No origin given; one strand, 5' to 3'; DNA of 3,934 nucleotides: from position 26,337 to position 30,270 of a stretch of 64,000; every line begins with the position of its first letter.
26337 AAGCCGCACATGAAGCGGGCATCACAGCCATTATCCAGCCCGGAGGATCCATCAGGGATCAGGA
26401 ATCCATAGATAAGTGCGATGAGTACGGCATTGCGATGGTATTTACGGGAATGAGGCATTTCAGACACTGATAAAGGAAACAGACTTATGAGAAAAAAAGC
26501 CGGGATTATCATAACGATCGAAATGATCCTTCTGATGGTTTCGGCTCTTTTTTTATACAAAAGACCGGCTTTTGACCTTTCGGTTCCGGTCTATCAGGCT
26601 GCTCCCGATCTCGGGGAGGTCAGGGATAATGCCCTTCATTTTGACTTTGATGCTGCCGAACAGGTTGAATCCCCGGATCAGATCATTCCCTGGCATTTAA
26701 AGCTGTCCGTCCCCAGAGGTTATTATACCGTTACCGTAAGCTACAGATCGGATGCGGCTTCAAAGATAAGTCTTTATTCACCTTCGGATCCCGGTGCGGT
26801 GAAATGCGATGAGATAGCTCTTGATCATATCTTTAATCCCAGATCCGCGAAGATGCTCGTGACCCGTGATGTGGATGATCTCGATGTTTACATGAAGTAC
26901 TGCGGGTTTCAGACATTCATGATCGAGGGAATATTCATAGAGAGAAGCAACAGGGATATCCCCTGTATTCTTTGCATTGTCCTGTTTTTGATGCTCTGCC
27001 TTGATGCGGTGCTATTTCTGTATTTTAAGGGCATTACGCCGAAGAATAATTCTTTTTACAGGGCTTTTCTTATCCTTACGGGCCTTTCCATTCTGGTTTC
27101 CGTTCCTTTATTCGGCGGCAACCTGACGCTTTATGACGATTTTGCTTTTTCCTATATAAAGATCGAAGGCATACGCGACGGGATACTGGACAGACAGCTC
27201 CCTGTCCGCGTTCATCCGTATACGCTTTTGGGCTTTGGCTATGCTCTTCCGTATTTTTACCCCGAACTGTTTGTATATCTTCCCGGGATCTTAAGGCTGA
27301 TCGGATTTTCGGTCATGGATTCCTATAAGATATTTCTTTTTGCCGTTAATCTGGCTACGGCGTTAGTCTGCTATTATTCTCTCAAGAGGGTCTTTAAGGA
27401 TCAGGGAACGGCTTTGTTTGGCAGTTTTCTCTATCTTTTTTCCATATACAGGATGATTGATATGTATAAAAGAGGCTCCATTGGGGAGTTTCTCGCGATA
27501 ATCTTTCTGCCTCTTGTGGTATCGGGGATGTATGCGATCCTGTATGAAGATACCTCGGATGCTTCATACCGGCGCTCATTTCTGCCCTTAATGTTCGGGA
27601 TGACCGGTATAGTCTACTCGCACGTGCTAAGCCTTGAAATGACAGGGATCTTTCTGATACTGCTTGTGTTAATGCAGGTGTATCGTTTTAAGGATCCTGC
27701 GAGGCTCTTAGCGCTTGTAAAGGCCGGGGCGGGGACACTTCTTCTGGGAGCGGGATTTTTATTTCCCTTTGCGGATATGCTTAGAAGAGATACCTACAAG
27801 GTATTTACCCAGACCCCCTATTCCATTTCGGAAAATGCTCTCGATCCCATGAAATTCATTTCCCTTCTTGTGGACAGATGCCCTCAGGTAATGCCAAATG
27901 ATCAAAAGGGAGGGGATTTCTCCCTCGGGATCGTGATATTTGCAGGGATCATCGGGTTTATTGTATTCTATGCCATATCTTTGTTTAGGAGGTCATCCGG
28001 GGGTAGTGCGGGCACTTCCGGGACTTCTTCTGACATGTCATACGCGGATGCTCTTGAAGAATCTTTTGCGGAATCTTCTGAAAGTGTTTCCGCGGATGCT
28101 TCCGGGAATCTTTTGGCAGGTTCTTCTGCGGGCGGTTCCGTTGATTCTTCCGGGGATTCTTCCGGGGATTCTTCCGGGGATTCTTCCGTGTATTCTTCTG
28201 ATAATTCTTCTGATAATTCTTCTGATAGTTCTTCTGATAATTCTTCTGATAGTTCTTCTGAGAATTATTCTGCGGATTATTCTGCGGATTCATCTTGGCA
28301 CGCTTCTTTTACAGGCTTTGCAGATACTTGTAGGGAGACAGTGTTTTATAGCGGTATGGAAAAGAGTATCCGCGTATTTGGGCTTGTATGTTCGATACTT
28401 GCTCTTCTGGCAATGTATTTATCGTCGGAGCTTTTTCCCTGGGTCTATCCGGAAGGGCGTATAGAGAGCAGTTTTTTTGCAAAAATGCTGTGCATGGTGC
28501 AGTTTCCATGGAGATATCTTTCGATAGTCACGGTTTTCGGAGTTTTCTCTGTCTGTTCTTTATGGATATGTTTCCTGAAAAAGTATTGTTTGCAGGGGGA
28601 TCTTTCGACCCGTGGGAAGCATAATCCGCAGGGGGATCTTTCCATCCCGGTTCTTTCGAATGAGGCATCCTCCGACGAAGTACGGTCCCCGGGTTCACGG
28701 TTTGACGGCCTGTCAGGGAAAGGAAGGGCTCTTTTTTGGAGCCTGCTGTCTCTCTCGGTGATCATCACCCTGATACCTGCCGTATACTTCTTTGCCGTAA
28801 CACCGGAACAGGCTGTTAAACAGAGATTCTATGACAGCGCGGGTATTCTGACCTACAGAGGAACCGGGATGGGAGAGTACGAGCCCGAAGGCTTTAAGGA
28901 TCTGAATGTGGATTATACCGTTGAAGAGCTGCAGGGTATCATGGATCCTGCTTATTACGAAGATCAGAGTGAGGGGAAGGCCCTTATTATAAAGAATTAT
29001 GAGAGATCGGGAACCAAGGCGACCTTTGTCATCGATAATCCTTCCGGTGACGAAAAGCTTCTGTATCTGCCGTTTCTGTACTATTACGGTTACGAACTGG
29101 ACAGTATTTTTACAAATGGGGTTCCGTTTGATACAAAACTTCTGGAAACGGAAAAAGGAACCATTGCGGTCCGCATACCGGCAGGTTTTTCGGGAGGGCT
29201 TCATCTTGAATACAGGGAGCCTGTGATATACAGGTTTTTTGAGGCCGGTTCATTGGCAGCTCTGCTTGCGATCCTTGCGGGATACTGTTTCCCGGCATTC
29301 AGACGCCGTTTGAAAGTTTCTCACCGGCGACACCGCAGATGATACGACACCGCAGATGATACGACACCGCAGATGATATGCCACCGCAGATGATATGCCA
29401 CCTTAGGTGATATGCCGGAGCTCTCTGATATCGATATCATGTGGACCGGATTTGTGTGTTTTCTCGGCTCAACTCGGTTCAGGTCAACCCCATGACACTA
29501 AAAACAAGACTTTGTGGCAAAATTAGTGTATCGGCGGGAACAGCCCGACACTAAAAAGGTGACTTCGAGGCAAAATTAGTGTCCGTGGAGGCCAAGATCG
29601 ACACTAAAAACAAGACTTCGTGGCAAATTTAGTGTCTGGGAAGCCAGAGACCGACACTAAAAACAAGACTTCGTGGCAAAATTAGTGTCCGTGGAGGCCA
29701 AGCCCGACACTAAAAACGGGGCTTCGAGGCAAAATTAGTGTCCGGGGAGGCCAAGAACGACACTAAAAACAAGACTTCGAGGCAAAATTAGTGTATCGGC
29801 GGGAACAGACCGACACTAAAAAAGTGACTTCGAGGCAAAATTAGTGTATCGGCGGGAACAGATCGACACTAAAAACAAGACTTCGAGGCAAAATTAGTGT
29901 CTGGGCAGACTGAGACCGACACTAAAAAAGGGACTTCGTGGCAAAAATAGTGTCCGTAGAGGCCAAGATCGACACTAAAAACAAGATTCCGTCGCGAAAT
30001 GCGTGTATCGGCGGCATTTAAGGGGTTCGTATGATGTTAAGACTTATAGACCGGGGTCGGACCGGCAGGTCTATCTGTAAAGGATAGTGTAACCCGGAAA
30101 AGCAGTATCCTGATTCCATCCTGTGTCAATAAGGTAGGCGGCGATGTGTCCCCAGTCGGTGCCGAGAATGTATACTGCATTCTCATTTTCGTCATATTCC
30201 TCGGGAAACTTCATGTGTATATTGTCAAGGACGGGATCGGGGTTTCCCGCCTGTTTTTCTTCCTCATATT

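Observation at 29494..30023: Ten-unit, exactly 53-bp-phased array of hairpin-capable elements between two convergent GT-C genes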

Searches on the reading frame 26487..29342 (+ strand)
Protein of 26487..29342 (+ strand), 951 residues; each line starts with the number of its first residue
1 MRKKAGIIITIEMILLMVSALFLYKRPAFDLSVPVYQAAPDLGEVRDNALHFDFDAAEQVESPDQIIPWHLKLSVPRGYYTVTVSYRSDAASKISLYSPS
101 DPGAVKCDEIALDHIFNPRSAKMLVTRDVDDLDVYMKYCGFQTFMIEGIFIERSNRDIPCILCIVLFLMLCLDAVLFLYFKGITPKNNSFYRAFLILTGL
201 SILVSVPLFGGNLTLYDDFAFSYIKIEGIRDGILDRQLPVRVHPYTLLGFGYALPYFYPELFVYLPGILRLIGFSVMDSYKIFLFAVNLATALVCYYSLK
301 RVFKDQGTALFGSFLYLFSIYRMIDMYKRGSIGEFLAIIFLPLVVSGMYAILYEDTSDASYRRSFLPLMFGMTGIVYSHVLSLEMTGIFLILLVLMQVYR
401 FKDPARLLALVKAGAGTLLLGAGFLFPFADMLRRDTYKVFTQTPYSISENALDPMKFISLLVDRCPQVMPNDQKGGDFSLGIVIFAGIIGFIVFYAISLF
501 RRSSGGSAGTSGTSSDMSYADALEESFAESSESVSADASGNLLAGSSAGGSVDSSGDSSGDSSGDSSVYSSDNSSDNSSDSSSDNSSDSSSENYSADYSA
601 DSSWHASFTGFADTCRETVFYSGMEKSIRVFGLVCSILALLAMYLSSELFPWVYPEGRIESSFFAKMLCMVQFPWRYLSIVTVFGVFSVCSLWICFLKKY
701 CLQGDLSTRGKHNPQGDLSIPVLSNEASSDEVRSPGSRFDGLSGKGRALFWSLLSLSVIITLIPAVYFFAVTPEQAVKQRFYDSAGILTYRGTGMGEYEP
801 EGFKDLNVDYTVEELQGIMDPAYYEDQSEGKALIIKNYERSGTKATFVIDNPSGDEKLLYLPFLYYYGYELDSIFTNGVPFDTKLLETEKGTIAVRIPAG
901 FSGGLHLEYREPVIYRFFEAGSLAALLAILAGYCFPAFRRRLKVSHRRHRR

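Call 7: search_protein_families(library=pfam, proteins=[window:26487-29342:+])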
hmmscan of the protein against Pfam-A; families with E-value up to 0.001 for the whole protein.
window:26487-29342:+ (951 aa): 1 family
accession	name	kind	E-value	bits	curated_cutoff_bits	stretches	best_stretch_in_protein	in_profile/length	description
PF20176.3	DUF6541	-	0.00014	20.7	29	1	254-448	155-361/646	Family of unknown function (DUF6541)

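Call 29: find_encoding_contigs(protein=window:26487-29342:+, flank=6000, max_places=10)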
Protein window:26487-29342:+ (951 aa): no gene with exactly this product is on record in the collection.

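Call 43: find_homologous_proteins(query=window:26487-29342:+)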
Query window:26487-29342:+ (951 aa): 45 proteins with E <= 0.001 among 8000 candidates.
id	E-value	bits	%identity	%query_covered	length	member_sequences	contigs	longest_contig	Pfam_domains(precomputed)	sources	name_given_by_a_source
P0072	0.0e+0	1051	65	53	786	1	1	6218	-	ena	-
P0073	0.0e+0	1039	64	53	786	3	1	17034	-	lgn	-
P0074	6.1e-214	731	50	51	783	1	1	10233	-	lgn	-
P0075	1.9e-209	716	48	51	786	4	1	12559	-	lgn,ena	-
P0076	9.8e-207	707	48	52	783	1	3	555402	-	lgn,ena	-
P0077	1.3e-206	707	50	51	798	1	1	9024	-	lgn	-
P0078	2.6e-203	696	47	51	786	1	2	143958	-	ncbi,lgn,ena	-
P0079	2.3e-198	680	46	52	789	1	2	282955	-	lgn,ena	-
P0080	1.5e-130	455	37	52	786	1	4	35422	PF20176.4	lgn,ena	-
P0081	9.2e-112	393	35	51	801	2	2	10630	-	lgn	-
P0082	6.6e-110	387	33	53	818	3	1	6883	-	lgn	-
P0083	2.4e-109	385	36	53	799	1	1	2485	-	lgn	-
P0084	2.8e-81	292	36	42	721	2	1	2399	PF10131.16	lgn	-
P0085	1.2e-78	283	36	40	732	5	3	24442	-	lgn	-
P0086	6.5e-73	264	39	39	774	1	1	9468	-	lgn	-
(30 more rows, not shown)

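Call 44: find_encoding_contigs(protein=P0073, flank=6000, max_places=4)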
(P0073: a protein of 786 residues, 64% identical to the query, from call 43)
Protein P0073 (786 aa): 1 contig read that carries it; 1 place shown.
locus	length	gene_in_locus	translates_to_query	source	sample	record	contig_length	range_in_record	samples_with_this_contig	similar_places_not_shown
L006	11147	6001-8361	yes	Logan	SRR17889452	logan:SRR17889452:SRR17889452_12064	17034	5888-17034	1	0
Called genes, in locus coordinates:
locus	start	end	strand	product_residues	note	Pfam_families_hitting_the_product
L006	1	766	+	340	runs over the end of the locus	PF01757:Acyl_transf_3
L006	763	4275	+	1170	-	PF01943:Polysacc_synt (weak), PF04230:PS_pyruv_trans, PF13183:Fer4_8 (faint), PF00037:Fer4 (faint), PF12797:Fer4_2 (faint), PF12838:Fer4_7, PF13187:Fer4_9, PF04432:FrhB_FdhB_C, +1 more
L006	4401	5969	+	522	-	-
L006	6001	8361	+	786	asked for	-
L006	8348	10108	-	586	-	PF13231:PMT_2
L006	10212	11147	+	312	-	?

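Call 45: find_encoding_contigs(protein=P0072, flank=6000, max_places=4)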
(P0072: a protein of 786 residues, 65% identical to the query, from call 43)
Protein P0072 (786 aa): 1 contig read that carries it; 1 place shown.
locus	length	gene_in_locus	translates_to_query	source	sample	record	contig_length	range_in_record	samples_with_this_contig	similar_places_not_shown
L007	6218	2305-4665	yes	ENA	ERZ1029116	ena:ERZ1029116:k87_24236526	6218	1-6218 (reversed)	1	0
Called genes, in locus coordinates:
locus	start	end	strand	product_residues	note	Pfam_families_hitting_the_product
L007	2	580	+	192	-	?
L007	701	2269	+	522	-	-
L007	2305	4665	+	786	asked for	-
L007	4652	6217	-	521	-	?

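Call 87: search_protein_families(library=ncbifam, proteins=[window:26487-29342:+], max_evalue=0.01)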
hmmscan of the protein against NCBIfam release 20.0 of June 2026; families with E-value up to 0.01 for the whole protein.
window:26487-29342:+ (951 aa): 0 families

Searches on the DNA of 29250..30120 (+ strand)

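Call 31: search_dna_similar(query=window:29320-30070:+, collection=phages, mode=distant, max_evalue=0.01)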
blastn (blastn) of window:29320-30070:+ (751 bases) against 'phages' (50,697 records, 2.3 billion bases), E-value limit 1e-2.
No match.

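Call 32: search_dna_similar(query=window:29320-30070:+, collection=plasmids, mode=distant, max_evalue=0.01)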
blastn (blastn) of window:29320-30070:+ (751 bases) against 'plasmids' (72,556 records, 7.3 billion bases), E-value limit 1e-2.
No match.

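Call 34: search_rna_families(source=window, start=29250, end=30120, threshold=evalue, max_evalue=10, show_alignments=3)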
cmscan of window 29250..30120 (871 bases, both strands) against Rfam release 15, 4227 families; matches with E-value up to 10: 1.
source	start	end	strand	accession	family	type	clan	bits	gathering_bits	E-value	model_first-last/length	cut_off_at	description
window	29353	29397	+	RF00292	snoTBR5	Gene; snRNA; snoRNA; CD-box;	-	12.6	44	8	1-94/94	no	Small nucleolar RNA TBR5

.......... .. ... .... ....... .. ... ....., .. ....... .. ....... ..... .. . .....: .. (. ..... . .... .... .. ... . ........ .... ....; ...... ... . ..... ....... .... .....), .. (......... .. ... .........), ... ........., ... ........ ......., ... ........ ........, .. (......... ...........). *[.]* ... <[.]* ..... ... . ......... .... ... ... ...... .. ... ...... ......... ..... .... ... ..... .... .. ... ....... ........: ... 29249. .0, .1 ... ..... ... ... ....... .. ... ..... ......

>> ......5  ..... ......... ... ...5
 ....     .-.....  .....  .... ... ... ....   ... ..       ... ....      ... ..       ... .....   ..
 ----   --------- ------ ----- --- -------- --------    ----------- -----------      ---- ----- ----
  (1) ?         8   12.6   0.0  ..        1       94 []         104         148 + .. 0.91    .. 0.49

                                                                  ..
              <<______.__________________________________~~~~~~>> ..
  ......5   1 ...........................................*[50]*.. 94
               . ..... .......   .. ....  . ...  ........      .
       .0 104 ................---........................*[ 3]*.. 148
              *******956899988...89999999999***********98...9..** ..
